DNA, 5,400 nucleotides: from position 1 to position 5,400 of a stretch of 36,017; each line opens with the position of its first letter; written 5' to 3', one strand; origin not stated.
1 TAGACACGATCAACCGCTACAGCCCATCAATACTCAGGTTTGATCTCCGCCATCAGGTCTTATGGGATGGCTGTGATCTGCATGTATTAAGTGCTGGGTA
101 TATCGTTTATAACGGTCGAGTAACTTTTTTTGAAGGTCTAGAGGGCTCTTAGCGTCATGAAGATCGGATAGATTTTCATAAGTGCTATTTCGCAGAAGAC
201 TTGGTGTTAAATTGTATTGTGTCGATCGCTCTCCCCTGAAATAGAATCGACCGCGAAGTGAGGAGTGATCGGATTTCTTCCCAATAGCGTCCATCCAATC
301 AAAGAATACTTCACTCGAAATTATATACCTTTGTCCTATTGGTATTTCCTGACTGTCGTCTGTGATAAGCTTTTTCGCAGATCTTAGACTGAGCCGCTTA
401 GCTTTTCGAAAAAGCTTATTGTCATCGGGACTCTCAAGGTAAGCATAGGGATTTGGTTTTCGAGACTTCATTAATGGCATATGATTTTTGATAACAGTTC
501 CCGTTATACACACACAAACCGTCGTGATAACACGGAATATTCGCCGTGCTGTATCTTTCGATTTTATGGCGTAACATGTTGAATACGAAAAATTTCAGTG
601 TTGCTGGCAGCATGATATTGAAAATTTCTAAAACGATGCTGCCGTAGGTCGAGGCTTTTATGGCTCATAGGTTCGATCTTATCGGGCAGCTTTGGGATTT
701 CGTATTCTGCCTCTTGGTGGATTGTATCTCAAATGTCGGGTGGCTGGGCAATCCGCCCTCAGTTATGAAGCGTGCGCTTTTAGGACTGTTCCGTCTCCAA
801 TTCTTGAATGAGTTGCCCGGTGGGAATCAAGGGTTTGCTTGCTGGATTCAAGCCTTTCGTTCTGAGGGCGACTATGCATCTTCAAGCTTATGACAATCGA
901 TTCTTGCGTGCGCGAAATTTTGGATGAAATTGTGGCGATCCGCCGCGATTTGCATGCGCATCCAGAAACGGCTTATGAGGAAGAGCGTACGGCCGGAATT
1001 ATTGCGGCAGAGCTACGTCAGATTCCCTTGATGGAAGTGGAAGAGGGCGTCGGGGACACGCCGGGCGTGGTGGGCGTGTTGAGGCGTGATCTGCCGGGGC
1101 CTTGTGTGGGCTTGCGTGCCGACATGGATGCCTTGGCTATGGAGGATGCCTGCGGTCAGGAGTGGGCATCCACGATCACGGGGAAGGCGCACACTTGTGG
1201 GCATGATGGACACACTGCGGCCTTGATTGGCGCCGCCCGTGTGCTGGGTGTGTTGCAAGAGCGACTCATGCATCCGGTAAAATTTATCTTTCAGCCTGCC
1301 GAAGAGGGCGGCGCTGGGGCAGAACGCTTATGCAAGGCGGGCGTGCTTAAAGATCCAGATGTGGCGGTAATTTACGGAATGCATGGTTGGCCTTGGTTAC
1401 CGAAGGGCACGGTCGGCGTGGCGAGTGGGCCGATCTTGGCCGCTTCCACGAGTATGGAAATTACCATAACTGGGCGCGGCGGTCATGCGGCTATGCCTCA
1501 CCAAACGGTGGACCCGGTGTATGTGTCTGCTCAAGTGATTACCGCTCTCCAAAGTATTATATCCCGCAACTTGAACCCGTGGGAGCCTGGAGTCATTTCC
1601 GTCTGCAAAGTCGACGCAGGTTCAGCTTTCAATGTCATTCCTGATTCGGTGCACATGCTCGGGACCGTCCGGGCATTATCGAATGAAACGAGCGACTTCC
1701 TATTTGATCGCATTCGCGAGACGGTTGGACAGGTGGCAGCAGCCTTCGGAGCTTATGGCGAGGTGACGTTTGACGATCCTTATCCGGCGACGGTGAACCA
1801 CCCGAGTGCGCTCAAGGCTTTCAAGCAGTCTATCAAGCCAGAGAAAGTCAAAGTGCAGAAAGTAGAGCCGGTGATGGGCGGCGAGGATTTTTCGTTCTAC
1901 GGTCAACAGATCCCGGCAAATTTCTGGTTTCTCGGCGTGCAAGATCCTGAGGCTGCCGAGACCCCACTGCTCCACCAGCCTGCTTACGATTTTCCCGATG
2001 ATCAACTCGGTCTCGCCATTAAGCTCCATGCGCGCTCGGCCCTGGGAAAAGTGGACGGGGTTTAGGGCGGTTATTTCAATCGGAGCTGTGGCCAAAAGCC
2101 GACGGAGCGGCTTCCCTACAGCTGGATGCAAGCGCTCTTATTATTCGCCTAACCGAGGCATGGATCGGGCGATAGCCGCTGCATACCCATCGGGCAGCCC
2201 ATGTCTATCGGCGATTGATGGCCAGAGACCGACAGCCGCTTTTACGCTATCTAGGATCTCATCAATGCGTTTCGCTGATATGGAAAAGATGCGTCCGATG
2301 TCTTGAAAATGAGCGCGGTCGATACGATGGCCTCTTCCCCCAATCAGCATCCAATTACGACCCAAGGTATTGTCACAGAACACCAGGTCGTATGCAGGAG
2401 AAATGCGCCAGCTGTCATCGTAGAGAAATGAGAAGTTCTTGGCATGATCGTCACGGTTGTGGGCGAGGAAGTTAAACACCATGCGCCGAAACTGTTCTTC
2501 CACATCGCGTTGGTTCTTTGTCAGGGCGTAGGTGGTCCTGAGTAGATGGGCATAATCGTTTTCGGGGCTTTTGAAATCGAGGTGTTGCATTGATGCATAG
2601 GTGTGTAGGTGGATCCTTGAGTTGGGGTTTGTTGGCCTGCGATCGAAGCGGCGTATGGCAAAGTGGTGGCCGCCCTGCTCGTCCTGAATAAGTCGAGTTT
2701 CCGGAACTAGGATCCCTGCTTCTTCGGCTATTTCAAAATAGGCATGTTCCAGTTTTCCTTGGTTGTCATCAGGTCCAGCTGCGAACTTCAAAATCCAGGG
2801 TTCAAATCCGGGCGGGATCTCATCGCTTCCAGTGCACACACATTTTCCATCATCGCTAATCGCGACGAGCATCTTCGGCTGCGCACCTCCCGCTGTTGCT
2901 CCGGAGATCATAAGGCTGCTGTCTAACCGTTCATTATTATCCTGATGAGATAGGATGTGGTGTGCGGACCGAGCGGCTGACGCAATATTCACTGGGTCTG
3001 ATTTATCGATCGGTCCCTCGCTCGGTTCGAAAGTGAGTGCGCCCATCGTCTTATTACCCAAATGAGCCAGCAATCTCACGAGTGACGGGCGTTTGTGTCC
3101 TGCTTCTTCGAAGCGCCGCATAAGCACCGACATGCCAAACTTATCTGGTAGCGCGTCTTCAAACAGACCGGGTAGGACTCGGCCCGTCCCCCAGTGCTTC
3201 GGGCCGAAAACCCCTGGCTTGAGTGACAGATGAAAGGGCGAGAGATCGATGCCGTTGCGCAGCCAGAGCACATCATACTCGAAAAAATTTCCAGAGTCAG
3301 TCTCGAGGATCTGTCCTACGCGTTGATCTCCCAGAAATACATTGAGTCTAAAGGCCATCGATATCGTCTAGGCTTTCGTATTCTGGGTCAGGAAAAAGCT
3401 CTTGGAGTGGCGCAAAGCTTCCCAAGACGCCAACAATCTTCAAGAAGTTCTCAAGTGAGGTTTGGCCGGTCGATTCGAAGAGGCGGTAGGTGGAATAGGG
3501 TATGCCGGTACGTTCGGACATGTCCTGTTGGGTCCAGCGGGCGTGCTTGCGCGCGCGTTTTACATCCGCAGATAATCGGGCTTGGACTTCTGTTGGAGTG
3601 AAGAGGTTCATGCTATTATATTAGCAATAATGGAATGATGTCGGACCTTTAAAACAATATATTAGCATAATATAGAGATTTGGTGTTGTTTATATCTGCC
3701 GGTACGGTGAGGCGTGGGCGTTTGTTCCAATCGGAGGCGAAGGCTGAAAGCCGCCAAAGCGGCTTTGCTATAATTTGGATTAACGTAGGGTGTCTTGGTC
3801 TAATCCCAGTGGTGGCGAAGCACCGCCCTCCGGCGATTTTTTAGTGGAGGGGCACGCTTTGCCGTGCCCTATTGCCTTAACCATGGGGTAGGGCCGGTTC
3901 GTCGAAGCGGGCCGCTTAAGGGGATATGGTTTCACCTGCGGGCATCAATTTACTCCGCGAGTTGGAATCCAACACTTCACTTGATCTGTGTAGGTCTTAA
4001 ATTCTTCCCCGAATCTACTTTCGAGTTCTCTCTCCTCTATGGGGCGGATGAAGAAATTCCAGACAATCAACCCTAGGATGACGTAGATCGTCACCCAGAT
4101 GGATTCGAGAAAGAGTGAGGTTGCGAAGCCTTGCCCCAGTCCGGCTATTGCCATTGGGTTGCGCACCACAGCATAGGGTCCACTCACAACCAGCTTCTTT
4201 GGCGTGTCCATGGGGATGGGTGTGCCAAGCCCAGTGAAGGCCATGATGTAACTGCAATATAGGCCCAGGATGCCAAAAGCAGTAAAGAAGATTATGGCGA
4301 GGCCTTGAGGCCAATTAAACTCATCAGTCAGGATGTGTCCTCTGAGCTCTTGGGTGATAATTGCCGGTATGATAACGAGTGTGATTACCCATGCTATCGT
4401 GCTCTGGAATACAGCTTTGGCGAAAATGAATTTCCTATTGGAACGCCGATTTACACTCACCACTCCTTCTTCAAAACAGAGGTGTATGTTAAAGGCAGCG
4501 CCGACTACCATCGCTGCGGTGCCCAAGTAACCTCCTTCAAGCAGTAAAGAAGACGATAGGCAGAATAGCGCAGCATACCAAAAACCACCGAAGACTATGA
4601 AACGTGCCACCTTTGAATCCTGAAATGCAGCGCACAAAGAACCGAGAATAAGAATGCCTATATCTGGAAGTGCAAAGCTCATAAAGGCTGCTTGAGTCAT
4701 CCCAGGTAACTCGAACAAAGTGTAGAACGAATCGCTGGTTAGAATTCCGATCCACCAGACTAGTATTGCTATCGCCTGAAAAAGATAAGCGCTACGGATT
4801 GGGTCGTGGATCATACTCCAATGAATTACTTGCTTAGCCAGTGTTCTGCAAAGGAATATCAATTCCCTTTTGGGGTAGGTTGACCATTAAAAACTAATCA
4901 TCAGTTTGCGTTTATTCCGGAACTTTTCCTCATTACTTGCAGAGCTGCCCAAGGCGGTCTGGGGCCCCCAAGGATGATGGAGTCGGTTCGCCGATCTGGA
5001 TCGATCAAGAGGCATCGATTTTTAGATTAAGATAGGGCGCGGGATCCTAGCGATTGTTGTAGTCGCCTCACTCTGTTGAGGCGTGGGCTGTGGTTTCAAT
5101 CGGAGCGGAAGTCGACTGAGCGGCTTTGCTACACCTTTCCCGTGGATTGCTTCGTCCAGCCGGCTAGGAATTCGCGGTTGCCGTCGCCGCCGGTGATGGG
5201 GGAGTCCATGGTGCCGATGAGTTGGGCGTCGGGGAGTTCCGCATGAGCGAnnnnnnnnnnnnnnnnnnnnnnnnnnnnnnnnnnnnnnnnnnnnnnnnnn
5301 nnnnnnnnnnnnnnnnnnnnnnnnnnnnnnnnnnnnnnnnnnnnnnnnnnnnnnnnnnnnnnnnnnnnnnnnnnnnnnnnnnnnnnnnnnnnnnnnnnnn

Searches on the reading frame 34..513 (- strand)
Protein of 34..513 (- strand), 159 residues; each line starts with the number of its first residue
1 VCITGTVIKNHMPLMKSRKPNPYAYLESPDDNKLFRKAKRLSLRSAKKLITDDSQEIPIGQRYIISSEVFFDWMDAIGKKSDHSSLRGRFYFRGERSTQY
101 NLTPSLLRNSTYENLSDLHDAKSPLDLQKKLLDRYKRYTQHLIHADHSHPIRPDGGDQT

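Call 7: search_protein_families(library=pfam, proteins=[window:34-513:-])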
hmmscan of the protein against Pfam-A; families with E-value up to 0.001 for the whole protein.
window:34-513:- (159 aa): 1 family
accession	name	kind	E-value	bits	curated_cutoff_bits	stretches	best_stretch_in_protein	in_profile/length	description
PF08867.16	FRG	-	0.00014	23.2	25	1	89-144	2-49/94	FRG domain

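Call 32: find_encoding_contigs(protein=window:34-513:-, flank=10000, max_places=6)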
Protein window:34-513:- (159 aa): no gene with exactly this product is on record in the collection.

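Call 45: search_protein_families(library=ncbifam, proteins=[window:34-513:-], max_evalue=0.01)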
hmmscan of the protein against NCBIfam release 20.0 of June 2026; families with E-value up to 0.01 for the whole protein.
window:34-513:- (159 aa): 0 families

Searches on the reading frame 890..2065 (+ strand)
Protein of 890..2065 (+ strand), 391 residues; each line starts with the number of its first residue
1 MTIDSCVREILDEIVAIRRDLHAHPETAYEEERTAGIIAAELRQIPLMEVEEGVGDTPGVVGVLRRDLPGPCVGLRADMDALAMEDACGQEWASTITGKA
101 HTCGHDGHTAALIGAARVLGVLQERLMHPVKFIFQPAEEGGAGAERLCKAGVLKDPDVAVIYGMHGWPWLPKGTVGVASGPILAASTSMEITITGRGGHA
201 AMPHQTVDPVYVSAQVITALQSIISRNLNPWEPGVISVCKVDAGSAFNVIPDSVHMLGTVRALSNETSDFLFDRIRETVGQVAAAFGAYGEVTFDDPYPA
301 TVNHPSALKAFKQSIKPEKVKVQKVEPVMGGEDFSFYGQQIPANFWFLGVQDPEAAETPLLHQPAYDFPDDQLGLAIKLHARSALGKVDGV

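Call 7: search_protein_families(library=pfam, proteins=[window:890-2065:+])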
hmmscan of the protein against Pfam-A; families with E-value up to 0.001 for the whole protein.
window:890-2065:+ (391 aa): 2 families
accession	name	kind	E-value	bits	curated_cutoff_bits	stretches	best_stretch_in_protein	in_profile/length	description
PF01546.33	Peptidase_M20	-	4.7e-36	125.1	24.6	1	75-383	2-203/206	Peptidase family M20/M25/M40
PF07687.19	M20_dimer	-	2.5e-16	60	21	1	187-283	7-103/107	Peptidase dimerisation domain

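Call 21: find_encoding_contigs(protein=window:890-2065:+, flank=10000, max_places=10)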
Protein window:890-2065:+ (391 aa): 1 contig read that carries it; 1 place shown.
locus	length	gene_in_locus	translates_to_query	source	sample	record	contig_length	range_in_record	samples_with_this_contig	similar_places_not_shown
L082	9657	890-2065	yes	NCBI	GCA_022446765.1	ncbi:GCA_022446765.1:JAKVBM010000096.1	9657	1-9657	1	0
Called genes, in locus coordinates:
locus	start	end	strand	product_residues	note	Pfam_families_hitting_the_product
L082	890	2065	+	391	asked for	PF01546:Peptidase_M20, PF07687:M20_dimer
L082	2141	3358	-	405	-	PF13657:Couple_hipA, PF07804:HipA_C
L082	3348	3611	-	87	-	PF01381:HTH_3 (weak)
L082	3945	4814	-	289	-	PF04191:PEMT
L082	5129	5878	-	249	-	PF01479:S4, PF01728:FtsJ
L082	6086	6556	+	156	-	PF02381:MraZ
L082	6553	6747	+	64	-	-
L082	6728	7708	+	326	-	PF01795:Methyltransf_5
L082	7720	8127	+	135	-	-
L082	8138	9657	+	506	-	PF03717:PBP_dimer, PF00905:Transpeptidase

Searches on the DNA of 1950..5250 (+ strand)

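Call 42: search_rna_families(source=window, start=1950, end=5250, threshold=evalue, max_evalue=10)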
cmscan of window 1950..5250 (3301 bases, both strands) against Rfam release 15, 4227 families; matches with E-value up to 10: 0.
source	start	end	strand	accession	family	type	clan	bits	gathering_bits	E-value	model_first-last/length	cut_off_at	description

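Call 62: search_dna_similar(query=window:3700-3790:+, collection=plasmids, mode=distant, max_evalue=1, max_rows=10)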
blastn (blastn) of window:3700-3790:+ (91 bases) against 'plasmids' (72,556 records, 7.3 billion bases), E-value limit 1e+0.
Records with a match: 1; places in all: 1; records where one place covers at least 80% of the query: 0.
Best place of each record, by identity: 95-99% 1.
By first word of the organism name: Lichenicola 1.
By predicted mobility (MOB-suite, as given by PLSDB): non-mobilizable 1.
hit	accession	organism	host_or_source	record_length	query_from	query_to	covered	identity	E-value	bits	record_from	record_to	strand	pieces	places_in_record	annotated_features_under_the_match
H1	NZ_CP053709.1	Lichenicola cladoniae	Cladonia borealis,cell culture,lichen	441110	38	61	26%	95.8%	7e-1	40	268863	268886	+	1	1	none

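Call 63: search_dna_similar(query=window:3700-3790:+, collection=phages, mode=distant, max_evalue=1, max_rows=10)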
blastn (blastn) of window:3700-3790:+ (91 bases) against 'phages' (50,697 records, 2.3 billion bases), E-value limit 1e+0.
Records with a match: 2; places in all: 2; records where one place covers at least 80% of the query: 0.
Best place of each record, by identity: 90-95% 1; 80-90% 1.
By first word of the organism name: uncultured 1; Escherichia 1.
By host as written in the record: - 1; Escherichia coli O157:H7 ATCC 43895 1.
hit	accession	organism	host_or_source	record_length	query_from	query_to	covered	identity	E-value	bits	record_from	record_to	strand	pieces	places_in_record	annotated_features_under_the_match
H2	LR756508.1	uncultured phage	metagenomic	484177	26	55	33%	86.7%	8e-1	37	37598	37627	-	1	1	record has no annotation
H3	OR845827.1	Escherichia phage ECO95 1-6-1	Escherichia coli O157:H7 ATCC 43895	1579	6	31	29%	92.3%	2e-1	39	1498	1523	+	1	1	record has no annotation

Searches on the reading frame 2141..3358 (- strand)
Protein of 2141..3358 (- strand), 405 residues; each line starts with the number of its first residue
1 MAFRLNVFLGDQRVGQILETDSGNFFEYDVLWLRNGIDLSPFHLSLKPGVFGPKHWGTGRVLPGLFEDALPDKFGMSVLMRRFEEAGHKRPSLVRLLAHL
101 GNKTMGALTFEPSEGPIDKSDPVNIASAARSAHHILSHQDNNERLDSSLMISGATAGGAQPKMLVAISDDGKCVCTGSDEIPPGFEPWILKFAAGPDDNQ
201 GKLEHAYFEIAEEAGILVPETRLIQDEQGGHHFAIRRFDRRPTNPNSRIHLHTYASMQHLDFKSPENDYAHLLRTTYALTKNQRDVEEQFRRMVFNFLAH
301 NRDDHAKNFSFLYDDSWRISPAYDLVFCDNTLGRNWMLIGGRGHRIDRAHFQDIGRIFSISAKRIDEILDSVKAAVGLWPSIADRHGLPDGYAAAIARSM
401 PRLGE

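Call 7: search_protein_families(library=pfam, proteins=[window:2141-3358:-])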
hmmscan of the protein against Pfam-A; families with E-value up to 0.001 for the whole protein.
window:2141-3358:- (405 aa): 2 families
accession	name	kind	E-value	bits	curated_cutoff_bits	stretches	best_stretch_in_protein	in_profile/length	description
PF07804.18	HipA_C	-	3.4e-49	167.8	30.5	1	155-376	2-210/213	HipA-like C-terminal domain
PF13657.11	Couple_hipA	-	1.4e-17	64.5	22.5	1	5-110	1-98/99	HipA N-terminal domain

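Call 22: find_encoding_contigs(protein=window:2141-3358:-, flank=10000, max_places=10)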
Protein window:2141-3358:- (405 aa): 1 contig read that carries it; 1 place shown.
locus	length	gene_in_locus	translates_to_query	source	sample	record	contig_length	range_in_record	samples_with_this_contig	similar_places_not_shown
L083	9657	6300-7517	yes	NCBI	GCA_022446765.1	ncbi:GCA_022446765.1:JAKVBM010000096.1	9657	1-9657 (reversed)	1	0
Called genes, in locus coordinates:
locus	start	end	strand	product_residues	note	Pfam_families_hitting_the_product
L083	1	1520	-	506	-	PF03717:PBP_dimer, PF00905:Transpeptidase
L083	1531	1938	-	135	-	-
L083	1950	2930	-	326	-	PF01795:Methyltransf_5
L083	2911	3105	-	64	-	-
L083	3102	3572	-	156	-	PF02381:MraZ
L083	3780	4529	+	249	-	PF01479:S4, PF01728:FtsJ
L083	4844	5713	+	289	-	PF04191:PEMT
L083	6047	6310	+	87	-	PF01381:HTH_3 (weak)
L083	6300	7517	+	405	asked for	PF13657:Couple_hipA, PF07804:HipA_C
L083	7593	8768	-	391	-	PF01546:Peptidase_M20, PF07687:M20_dimer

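Call 41: find_homologous_proteins(query=window:2141-3358:-, max_evalue=1e-60)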
Query window:2141-3358:- (405 aa): 1112 proteins with E <= 1e-60 among 8000 candidates; the best 120 are listed.
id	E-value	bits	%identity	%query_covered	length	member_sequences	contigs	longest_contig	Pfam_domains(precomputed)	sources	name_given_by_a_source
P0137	6.5e-280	946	100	100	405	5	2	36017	PF07804.19,PF13657.12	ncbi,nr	ncbi:MAG: type II toxin-antitoxin system HipA family toxin [Opitutales bacterium]|nr:type II toxin-a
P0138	6.7e-128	445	51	99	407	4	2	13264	PF07804.19,PF13657.12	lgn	-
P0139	8.9e-125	435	51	99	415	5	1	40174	PF07804.19,PF13657.12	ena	-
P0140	2.6e-122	427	51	98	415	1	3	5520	PF07804.19,PF13657.12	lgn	-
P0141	1.5e-121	424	49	99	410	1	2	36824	PF07804.19,PF13657.12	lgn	-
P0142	2.8e-115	404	50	94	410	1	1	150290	PF07804.19,PF13657.12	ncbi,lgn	ncbi:MAG: type II toxin-antitoxin system HipA family toxin [Opitutales bacterium]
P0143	7.2e-112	392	46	99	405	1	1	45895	PF07804.19,PF13657.12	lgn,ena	-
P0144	2.8e-110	387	46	98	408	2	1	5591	PF07804.19,PF13657.12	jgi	-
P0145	3.9e-109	383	47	99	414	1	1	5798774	PF07804.19,PF13657.12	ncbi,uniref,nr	ncbi:type II toxin-antitoxin system HipA family toxin [Rubellicoccus peritrichatus]|uniref:Type II t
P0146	8.3e-109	382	44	99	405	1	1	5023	PF07804.19,PF13657.12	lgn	-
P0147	6.0e-107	376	46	98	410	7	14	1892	PF07804.19,PF13657.12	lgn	-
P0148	8.7e-107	376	45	98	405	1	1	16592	PF07804.19,PF13657.12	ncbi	ncbi:MAG: type II toxin-antitoxin system HipA family toxin [Verrucomicrobiota bacterium]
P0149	1.1e-106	375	44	98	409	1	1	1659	PF07804.19,PF13657.12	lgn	-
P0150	2.5e-106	374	45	97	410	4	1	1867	PF07804.19,PF13657.12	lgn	-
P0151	7.5e-106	373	44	98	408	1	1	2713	PF07804.19,PF13657.12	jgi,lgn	jgi:serine/threonine-protein kinase HipA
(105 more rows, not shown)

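Call 52: find_encoding_contigs(protein=P0142, flank=6000, max_places=2)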
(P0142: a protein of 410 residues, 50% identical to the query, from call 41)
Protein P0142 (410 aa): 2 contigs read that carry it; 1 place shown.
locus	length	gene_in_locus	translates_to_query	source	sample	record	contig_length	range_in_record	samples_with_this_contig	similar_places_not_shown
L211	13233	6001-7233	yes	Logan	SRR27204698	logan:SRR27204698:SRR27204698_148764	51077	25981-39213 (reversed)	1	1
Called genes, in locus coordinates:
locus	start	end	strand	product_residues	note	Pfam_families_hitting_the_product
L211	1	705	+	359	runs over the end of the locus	PF21621:MPI_cupin_dom (weak)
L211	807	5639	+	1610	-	PF01839:FG-GAP (faint), PF13517:FG-GAP_3 (weak), PF16158:N_BRCA1_IG (faint), PF02018:CBM_4_9 (weak)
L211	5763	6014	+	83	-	PF01381:HTH_3 (weak)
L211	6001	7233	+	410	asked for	PF13657:Couple_hipA, PF07804:HipA_C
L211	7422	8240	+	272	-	PF06439:3keto-disac_hyd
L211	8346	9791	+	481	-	PF00884:Sulfatase, PF16347:SGSH_C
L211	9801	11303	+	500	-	PF00884:Sulfatase, PF14707:Sulfatase_C (faint), PF16347:SGSH_C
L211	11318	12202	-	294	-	PF02311:AraC_binding, PF07883:Cupin_2, PF21621:MPI_cupin_dom (weak), PF00165:HTH_AraC (weak), PF12833:HTH_18, PF00165:HTH_AraC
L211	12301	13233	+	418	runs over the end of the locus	PF00083:Sugar_tr, PF07690:MFS_1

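Call 53: find_encoding_contigs(protein=P0139, flank=6000, max_places=2)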
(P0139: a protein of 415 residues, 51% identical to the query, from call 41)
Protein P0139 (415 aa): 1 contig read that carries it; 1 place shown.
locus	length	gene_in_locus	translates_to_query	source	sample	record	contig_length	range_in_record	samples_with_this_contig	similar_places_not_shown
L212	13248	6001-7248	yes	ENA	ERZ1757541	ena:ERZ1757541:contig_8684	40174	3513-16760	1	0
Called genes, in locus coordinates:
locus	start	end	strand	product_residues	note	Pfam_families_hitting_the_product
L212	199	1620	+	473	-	PF00206:Lyase_1, PF10397:ADSL_C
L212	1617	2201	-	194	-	PF01641:SelR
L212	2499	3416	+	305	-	PF00675:Peptidase_M16, PF05193:Peptidase_M16_C (weak)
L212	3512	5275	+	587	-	PF05193:Peptidase_M16_C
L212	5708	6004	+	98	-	PF01381:HTH_3 (weak)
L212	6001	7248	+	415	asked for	PF13657:Couple_hipA, PF07804:HipA_C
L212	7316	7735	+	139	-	PF00334:NDK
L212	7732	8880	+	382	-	PF00926:DHBP_synthase, PF00925:GTP_cyclohydro2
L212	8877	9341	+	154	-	PF00885:DMRL_synthase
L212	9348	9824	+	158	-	PF01029:NusB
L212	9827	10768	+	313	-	PF02881:SRP54_N, PF13401:AAA_22 (faint), PF00448:SRP54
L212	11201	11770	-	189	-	PF04264:YceI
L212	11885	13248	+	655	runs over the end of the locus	PF16177:ACAS_N, PF00501:AMP-binding, PF13193:AMP-binding_C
